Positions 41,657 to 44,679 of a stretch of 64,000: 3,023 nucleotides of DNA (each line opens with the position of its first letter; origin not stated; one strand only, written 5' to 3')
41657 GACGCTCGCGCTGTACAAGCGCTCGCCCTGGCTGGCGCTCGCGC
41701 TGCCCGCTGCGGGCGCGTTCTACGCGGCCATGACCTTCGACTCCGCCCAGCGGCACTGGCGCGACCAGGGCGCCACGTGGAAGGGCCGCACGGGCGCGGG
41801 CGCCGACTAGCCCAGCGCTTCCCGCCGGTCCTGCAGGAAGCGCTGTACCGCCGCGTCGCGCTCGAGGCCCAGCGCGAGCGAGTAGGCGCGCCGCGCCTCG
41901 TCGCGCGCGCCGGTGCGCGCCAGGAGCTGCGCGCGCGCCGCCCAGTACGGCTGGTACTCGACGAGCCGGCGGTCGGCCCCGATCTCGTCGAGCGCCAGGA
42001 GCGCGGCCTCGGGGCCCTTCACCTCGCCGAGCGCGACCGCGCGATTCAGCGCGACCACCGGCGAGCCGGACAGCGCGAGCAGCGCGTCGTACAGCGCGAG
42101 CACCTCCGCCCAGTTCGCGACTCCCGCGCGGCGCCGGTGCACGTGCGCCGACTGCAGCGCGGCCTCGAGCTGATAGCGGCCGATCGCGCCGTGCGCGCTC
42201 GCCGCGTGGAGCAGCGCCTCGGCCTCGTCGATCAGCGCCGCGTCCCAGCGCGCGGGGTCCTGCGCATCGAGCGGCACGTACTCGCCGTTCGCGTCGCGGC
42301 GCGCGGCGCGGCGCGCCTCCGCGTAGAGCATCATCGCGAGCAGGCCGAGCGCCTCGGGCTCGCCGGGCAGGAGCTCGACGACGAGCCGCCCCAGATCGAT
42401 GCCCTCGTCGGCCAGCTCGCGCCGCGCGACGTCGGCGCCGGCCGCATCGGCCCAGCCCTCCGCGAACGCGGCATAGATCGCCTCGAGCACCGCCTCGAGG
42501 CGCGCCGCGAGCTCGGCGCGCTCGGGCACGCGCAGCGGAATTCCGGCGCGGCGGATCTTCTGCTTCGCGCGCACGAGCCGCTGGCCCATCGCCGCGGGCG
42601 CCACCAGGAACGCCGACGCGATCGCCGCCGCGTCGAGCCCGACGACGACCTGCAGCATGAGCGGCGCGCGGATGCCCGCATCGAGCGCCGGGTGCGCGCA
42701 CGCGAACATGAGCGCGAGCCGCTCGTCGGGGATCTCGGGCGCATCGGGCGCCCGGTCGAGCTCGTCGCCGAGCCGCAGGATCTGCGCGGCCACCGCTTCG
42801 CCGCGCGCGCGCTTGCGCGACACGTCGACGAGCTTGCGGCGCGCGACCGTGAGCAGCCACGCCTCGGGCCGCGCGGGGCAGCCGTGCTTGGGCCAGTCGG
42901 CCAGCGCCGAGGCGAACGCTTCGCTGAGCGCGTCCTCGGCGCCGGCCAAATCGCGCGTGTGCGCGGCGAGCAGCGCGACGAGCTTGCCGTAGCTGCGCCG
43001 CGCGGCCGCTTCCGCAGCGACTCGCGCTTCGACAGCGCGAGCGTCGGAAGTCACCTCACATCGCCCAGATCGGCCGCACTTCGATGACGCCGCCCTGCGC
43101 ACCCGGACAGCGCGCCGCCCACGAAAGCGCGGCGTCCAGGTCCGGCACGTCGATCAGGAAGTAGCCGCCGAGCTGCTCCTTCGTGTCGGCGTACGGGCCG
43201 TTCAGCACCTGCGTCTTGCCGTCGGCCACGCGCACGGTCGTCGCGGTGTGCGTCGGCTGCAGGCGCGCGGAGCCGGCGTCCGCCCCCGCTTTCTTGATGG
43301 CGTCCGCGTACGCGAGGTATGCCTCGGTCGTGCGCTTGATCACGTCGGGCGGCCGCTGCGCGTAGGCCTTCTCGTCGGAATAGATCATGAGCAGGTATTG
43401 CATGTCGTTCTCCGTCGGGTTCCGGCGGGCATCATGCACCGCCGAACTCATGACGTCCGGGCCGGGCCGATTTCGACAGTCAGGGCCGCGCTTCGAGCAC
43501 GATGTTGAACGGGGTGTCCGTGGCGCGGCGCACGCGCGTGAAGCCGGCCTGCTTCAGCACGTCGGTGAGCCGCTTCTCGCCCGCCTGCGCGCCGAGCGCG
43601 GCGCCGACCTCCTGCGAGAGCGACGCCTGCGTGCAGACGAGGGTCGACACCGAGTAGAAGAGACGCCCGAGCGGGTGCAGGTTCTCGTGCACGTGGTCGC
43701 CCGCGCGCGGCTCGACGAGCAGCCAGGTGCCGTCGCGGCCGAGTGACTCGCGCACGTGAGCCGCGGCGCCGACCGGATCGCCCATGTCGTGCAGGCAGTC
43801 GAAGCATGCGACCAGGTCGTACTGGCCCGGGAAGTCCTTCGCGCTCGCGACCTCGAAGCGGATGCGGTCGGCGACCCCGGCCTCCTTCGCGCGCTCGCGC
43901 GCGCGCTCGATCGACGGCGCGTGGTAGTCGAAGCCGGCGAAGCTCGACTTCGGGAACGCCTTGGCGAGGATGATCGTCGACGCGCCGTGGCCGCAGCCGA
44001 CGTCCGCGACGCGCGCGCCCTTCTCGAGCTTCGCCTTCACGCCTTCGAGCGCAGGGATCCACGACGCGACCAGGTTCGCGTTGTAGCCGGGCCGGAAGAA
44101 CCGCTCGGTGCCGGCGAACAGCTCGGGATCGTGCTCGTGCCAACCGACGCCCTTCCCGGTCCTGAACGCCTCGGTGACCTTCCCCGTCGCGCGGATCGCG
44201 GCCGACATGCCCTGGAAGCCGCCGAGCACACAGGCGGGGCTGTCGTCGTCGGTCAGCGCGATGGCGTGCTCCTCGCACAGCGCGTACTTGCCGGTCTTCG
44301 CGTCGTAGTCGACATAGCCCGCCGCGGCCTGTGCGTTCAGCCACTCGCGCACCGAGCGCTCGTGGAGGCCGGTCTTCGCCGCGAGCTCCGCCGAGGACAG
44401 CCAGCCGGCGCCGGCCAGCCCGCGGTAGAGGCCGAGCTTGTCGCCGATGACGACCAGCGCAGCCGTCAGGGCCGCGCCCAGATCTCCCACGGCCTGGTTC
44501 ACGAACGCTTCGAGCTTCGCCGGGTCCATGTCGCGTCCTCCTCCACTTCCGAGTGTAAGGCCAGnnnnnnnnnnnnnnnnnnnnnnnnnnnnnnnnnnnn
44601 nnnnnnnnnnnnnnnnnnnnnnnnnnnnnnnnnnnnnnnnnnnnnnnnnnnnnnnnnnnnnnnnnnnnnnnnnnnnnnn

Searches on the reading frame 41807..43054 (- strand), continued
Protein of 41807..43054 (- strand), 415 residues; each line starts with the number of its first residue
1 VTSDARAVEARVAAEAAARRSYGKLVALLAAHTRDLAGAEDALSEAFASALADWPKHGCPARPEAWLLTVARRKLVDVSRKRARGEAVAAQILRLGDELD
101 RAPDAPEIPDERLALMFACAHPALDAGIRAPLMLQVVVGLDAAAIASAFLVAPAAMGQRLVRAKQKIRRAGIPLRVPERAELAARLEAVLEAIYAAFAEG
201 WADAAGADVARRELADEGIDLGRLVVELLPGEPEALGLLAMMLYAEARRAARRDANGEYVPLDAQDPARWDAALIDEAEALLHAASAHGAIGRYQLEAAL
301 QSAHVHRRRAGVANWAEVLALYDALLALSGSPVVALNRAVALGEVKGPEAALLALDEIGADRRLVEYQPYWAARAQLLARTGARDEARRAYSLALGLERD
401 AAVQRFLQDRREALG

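Call 61: fold_search(model_id=the predicted structure, library=pdb)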
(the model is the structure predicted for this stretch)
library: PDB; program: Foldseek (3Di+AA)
matches with E <= 10: 1025; with E <= 0.001: 0
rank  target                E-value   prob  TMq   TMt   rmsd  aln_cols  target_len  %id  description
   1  9qhc_B                9.4e-03  1.00  0.34  0.48  11.5       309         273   16  Crystal structure of 8-repeat CTPR protein with eliminated coordination sites (released 2025-10-22)
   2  8chy                  1.1e-02  1.00  0.29  0.42  11.5       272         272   16  Crystal structure of an 8-repeat consensus TPR superhelix with Zinc. (released 2024-02-21)
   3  5l9t_P                1.1e-02  1.00  0.30  0.28  20.7       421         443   14  Model of human Anaphase-promoting complex/Cyclosome (APC/C-CDH1) with E2 UBE2S poised for polyubiquitination where UBE (released 2016-10-26)
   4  5khr_P                1.3e-02  1.00  0.31  0.29  21.0       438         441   14  Model of human Anaphase-promoting complex/Cyclosome complex (APC15 deletion mutant) in complex with the E2 UBE2C/UBCH1 (released 2016-08-24)
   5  7dhg_C                1.6e-02  1.00  0.36  0.33  19.3       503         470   10  Crystal structure of SARS-CoV-2 Orf9b complex with human TOM70 (released 2021-05-12)
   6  8a3t_F                1.9e-02  0.97  0.25  0.21  22.1       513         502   12  S. cerevisiae APC/C-Cdh1 complex (released 2022-08-31)
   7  6yyy_A                2.1e-02  1.00  0.28  0.27   9.2       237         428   11  Aspartyl/Asparaginyl beta-hydroxylase (AspH) oxygenase and TPR domains in complex with manganese, 4,4-dimethyl-2-oxogl (released 2021-03-17)
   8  9hvq_Q                2.4e-02  0.96  0.27  0.14  20.3       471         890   16  Structure of the transcribing Pol II-DSIF-PAF-SPT6-RECQL5 complex (released 2025-07-16)
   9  5zx2_F                2.7e-02  1.00  0.17  0.37  18.3       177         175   20  Mycobacterium tuberculosis RNA polymerase transcription initiation complex with ECF sigma factor sigma H and 7nt RNA (released 2019-03-20)
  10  8re5_A                2.8e-02  1.00  0.28  0.28   8.8       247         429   12  Aspartyl/Asparaginyl beta-hydroxylase (AspH) R735Q variant in complex with Mn, 2-oxosuberate and a Factor X derived pe (released 2024-12-18)
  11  5g04_K                2.8e-02  1.00  0.35  0.30  20.7       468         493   11  Structure of the human APC-Cdc20-Hsl1 complex (released 2016-05-25)
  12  5w5h_A                3.2e-02  1.00  0.36  0.34  18.2       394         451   11  Human IFIT1 dimer with m7Gppp-AAAA (released 2017-07-19)
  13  5udk_A                3.2e-02  1.00  0.36  0.33  19.0       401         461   12  IFIT1 monomeric mutant (L457E/L464E) with PPP-AAAA (released 2017-03-01)
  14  5khr_C                3.2e-02  0.99  0.32  0.29  21.0       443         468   14  Model of human Anaphase-promoting complex/Cyclosome complex (APC15 deletion mutant) in complex with the E2 UBE2C/UBCH1 (released 2016-08-24)
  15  1w3b_A                3.5e-02  1.00  0.35  0.37  22.2       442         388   16  The superhelical TPR domain of O-linked GlcNAc transferase reveals structural similarities to importin alpha. (released 2004-09-09)
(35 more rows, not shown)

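Call 62: search_dna_similar(query=window:41807-43054:-, collection=plasmids, mode=protein, max_rows=12)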
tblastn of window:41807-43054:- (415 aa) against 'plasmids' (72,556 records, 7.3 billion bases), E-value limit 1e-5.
Records with a match: 366; places in all: 389; records where one place covers at least 80% of the query: 234.
Best place of each record, by identity: 60-80% 14; <60% 352.
By first word of the organism name: Ralstonia 101; Klebsiella 64; Streptomyces 47; Escherichia 29; Rhodococcus 10; Paraburkholderia 9; Acinetobacter 8; Burkholderia 7; Roseibium 7; Nostoc 6; and 36 more.
By predicted mobility (MOB-suite, as given by PLSDB): mobilizable 135; non-mobilizable 132; conjugative 99.
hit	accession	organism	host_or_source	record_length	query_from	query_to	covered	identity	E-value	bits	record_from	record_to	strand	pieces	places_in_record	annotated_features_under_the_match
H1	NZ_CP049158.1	Caballeronia sp. SBC1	whole organism,soil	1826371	21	411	94%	65.7%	3e-92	311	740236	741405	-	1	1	none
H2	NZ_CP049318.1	Caballeronia sp. SBC2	whole organism,soil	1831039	21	411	94%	65.7%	3e-92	311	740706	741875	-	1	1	none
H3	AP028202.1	Paraburkholderia largidicola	Physopelta gutta,midgut,Midgut crypts ...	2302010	21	414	95%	65.2%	1e-94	318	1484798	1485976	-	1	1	RNA polymerase sigma factor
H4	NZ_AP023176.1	Paraburkholderia largidicola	Physopelta gutta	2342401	21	414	95%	65.0%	6e-94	316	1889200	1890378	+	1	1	none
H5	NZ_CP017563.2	Paraburkholderia sprentiae WSM5005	Lebeckia ambigua,root nodule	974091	21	414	95%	65.0%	2e-90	305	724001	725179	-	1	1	DUF6596 domain-containing protein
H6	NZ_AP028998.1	Paraburkholderia sp. 22B1P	-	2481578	21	414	95%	64.7%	8e-94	315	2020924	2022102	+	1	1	none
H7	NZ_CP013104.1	Paraburkholderia caribensis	-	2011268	21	414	95%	64.5%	4e-90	305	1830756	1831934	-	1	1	none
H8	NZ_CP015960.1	Paraburkholderia caribensis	Mimosa,single cell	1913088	22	414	95%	64.6%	4e-90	305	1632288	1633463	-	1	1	none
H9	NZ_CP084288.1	Caballeronia zhejiangensis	Anasa tristis,Cell culture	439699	21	414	95%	64.2%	4e-93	313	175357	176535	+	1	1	DUF6596 domain-containing protein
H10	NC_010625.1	Paraburkholderia phymatum STM815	-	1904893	21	414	95%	64.2%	6e-87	295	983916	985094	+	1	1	record has no annotation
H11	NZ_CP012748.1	Paraburkholderia caribensis MBA4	soil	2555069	22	414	95%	64.1%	8e-91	306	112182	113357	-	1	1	none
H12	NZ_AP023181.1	Paraburkholderia sp. PGU19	Physopelta gutta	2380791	22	415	95%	63.7%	8e-87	295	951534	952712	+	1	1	none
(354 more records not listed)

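Call 63: get_annotated_region(hit=H5, flank=4000)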
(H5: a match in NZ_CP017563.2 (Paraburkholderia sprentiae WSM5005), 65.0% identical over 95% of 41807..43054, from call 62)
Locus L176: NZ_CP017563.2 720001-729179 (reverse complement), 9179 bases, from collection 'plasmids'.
description: Paraburkholderia sprentiae WSM5005 plasmid pl1WSM5005, complete sequence
organism: Paraburkholderia sprentiae WSM5005 (NCBI taxid 754502)
taxonomy: Bacteria; Pseudomonadota; Betaproteobacteria; Burkholderiales; Burkholderiaceae; Paraburkholderia; Paraburkholderia sprentiae; Paraburkholderia sprentiae WSM5005
host: -; source: Lebeckia ambigua,root nodule; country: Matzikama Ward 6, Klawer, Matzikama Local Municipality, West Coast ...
typing (MOB-suite, as given by PLSDB): non-mobilizable
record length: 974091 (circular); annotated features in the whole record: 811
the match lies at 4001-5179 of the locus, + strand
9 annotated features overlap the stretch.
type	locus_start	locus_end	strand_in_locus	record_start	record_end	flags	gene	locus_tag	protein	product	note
CDS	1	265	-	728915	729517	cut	-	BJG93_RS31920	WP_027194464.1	DUF1326 domain-containing protein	-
CDS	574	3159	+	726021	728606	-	acnB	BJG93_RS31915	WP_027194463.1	bifunctional aconitate hydratase 2/2-methylisocitrate dehydratase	GO:0006099 - tricarboxylic acid cycle [Evidence IEA]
CDS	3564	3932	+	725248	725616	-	-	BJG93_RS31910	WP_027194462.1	YciI family protein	-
CDS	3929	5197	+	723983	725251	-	-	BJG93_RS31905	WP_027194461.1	DUF6596 domain-containing protein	-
CDS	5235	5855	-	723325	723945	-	-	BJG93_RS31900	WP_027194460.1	hypothetical protein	-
CDS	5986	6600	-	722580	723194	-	-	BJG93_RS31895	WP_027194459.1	TetR/AcrR family transcriptional regulator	-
CDS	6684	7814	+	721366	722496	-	-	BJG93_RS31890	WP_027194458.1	MBL fold metallo-hydrolase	-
CDS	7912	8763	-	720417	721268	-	-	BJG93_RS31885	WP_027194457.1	LysR substrate-binding domain-containing protein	-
CDS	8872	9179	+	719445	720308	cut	-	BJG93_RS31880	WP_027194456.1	alpha/beta hydrolase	-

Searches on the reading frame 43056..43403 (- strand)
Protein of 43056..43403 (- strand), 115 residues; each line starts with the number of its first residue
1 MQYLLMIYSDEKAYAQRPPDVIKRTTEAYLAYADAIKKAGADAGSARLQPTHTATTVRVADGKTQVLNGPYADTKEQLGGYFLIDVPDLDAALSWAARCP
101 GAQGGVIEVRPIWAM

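Call 6: search_protein_families(library=pfam, proteins=[window:43056-43403:-])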
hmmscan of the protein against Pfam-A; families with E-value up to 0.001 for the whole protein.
window:43056-43403:- (115 aa): 1 family
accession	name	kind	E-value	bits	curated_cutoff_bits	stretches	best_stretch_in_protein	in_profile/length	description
PF03795.20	YCII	-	2.4e-21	76.4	24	1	1-114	1-93/95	YCII-related domain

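Call 7: search_protein_families(library=ncbifam, proteins=[window:43056-43403:-])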
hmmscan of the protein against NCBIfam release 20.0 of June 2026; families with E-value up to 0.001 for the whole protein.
window:43056-43403:- (115 aa): 0 families

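Call 36: search_solved_structures(query=window:43056-43403:-, max_evalue=0.01)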
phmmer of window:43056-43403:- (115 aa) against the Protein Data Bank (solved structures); distinct sequences matched with E-value up to 0.01: 1.
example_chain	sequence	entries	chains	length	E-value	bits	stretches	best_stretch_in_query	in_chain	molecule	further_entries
1s7i_A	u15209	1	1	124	1e-22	84.3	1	1-112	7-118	hypothetical protein PA1349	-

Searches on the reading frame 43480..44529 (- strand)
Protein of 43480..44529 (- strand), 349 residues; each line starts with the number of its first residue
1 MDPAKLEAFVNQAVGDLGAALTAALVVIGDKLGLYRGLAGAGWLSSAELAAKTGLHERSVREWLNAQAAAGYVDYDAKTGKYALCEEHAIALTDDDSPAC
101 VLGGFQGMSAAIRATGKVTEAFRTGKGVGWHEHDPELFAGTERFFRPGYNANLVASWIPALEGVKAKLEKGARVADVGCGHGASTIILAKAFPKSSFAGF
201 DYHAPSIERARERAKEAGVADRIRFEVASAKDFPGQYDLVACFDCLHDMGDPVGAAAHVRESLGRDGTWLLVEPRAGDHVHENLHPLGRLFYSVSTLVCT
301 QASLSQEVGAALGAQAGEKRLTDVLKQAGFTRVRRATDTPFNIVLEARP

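Call 6: search_protein_families(library=pfam, proteins=[window:43480-44529:-])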
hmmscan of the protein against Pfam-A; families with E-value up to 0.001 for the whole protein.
window:43480-44529:- (349 aa): 14 families
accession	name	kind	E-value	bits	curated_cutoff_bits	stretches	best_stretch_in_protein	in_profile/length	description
PF13847.12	Methyltransf_31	-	6.6e-18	65.2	27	1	169-284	2-122/145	Methyltransferase domain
PF21320.3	HTH_65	-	7.5e-17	61.7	24.1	1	22-93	3-74/75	Rv2258c-like winged HTH domain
PF08242.18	Methyltransf_12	-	1.8e-15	57.9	30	1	176-267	2-96/98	Methyltransferase domain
PF13649.12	Methyltransf_25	-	7.1e-15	55.9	27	1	174-266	1-96/97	Methyltransferase domain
PF13489.12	Methyltransf_23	-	3.7e-13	50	27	1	164-285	16-130/164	Methyltransferase domain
PF08241.18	Methyltransf_11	-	2.3e-11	44.6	21.2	1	176-268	2-92/95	Methyltransferase domain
PF05175.20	MTS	-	1e-06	28.9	23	1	170-247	31-109/170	Methyltransferase small domain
PF12847.13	Methyltransf_18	-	3.9e-06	27.4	27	1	161-228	5-72/151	Methyltransferase domain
PF00891.24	Methyltransf_2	-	4.4e-06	26.6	22.3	1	165-299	59-189/210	O-methyltransferase domain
PF02353.26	CMAS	-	1e-05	25.5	27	1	165-250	57-141/273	Mycolic acid cyclopropane synthetase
PF02390.23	Methyltransf_4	-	2.6e-05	24.2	24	1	174-219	5-50/173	Putative methyltransferase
PF13679.12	Methyltransf_32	-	0.0002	21.7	27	1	167-247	22-109/143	Methyltransferase domain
PF01209.24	Ubie_methyltran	-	0.0004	20.2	20.1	0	169-238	46-115/233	ubiE/COQ5 methyltransferase family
PF08704.16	GCD14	-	0.00092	19.4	26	0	165-268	35-140/247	tRNA methyltransferase complex GCD14 subunit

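Call 7: search_protein_families(library=ncbifam, proteins=[window:43480-44529:-])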
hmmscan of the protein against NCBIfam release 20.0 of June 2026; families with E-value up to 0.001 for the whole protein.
window:43480-44529:- (349 aa): 28 families (the best 25 are shown)
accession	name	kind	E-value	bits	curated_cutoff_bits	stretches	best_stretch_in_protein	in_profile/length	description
TIGR02021.1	BchM-ChlM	equivalog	3.1e-12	46.4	158.9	1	165-246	49-128/218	magnesium protoporphyrin IX methyltransferase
TIGR04543.1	ketoArg_3Met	equivalog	2.3e-10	40.1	425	1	169-235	148-214/336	2-ketoarginine methyltransferase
NF043040.1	corrin_prot_MT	hypoth_equivalog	1.8e-09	37.3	180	1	165-304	35-181/216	corrinoid protein-associated methyltransferase CpaM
NF053839.1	CPFASynBruc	equivalog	1.8e-08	33.7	600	1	165-250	169-253/410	cyclopropane fatty acid synthase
NF045667.1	MTase_DVU1556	equivalog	9.3e-08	31.8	155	1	166-330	18-160/213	DVU_1556 family methyltransferase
TIGR01983.1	UbiG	equivalog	9.4e-08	31.6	102.95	1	170-268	49-148/228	bifunctional 2-polyprenyl-6-hydroxyphenol methylase/3-demethylubiquinol 3-O-methyltransferase UbiG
TIGR02072.1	BioC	equivalog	1.5e-07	31.5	184.95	1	170-271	34-132/244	malonyl-ACP O-methyltransferase BioC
NF002463.0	PRK01683.1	equivalog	6e-07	29.3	297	1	167-217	28-78/258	trans-aconitate 2-methyltransferase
NF041537.1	ArsM_AhpD_UU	exception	7.4e-07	28.3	510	1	167-234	73-140/345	arsenite methyltransferase/AhpD domain selenoprotein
NF040703.1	cyclopro_CfaB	exception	1.3e-06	27.4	650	1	165-240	154-230/393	C17 cyclopropane fatty acid synthase CfaB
NF010703.0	PRK14103.1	equivalog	2e-06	27.4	320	1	168-223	27-82/256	trans-aconitate 2-methyltransferase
NF040539.1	AST_met_ArsM_2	exception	3.8e-06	26.9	240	1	170-259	56-151/262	putative arsinothricin biosynthesis methyltransferase ArsM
TIGR03534.1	RF_mod_PrmC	equivalog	5.8e-06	25.9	199.1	1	165-240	81-160/253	peptide chain release factor N(5)-glutamine methyltransferase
TIGR00091.1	TIGR00091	equivalog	6e-06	25.8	112.65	1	174-220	20-66/194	tRNA (guanosine(46)-N7)-methyltransferase TrmB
NF041536.1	ArsM_DUF2284_UU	exception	1.3e-05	23.8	575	1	167-282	73-191/459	arsenite methyltransferase/DUF2284 domain selenoprotein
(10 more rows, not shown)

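Call 31: find_related_loci(query=window:43480-44529:-, collection=metagenome_contigs, flank=7000)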
Query window:43480-44529:- (349 aa) in metagenome_contigs; peptide patterns used: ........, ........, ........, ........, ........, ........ (x = any residue, [..] = any of these).
600 stretches matched a pattern (row limit reached: there are more); 352 encode a relative of the query (tblastn E <= 1e-3); the best 80 are kept; 80 distinct loci.
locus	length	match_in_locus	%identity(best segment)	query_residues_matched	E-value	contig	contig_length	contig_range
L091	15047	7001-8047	79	1-349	0e+0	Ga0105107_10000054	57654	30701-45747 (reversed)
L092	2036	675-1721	76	1-349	0e+0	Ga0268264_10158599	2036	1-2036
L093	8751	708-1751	74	1-348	2e-178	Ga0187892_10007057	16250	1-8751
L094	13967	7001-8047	77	1-349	2e-175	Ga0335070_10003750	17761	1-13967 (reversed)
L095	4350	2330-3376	75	1-349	1e-179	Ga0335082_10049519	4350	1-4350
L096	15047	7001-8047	73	1-349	9e-174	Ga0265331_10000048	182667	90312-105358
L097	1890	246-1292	73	1-349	0e+0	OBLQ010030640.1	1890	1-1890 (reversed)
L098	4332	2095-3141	72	1-349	8e-177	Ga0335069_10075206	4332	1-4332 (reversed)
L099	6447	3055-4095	72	4-348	1e-171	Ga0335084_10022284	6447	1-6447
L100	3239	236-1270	73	1-345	4e-179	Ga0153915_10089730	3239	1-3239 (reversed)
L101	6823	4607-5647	72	4-348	7e-169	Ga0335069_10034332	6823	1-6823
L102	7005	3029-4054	73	6-349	2e-168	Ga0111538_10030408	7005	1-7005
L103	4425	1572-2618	69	1-349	1e-172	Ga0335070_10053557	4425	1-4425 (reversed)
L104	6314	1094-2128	74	3-349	4e-168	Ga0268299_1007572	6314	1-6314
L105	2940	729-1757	72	8-349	2e-175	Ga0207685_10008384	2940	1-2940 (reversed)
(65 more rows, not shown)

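Call 42: search_solved_structures(query=window:43480-44529:-, max_evalue=0.00001)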
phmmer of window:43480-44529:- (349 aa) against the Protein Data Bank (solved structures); distinct sequences matched with E-value up to 0.00001: 18.
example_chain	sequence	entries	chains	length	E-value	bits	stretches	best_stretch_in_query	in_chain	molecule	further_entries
8g5s_A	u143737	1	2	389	1.7e-57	198.3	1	2-349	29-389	TnmJ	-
5f8c_A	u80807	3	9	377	6.7e-42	147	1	7-335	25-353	Methyltransferase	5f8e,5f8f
3mgg_A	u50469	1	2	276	2.2e-10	43.4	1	170-334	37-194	Methyltransferase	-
8tji_A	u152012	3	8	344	2.1e-09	40.1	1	22-283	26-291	RedM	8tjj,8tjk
3bus_A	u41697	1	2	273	8.4e-09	38.2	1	168-267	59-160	Methyltransferase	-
6ecx_A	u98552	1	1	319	1.9e-08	37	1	173-265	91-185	StiE protein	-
6ect_A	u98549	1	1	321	1.9e-08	37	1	173-265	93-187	StiE protein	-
21zq_A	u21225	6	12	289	7.4e-08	35.1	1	165-268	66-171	MitM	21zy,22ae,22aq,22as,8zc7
8zc8_A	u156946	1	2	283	7.6e-08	35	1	165-268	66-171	MitM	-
22ow_A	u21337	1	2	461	1.1e-07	34.5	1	27-228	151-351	Methyltransferase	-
6hp1_A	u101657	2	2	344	1.4e-07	34.1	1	169-275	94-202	Putative polyketide synthase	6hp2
3gwz_A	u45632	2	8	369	2.5e-06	30.1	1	12-252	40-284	MmcR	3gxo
6uak_A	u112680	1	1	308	2.8e-06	29.9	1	169-261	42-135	SAM dependent methyltransferase LahSB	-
8ftr_A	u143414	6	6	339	6e-06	28.8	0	16-87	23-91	Methyltransferase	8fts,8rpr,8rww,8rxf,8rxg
8ftv_A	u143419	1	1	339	6.1e-06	28.8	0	16-87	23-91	Methyltransferase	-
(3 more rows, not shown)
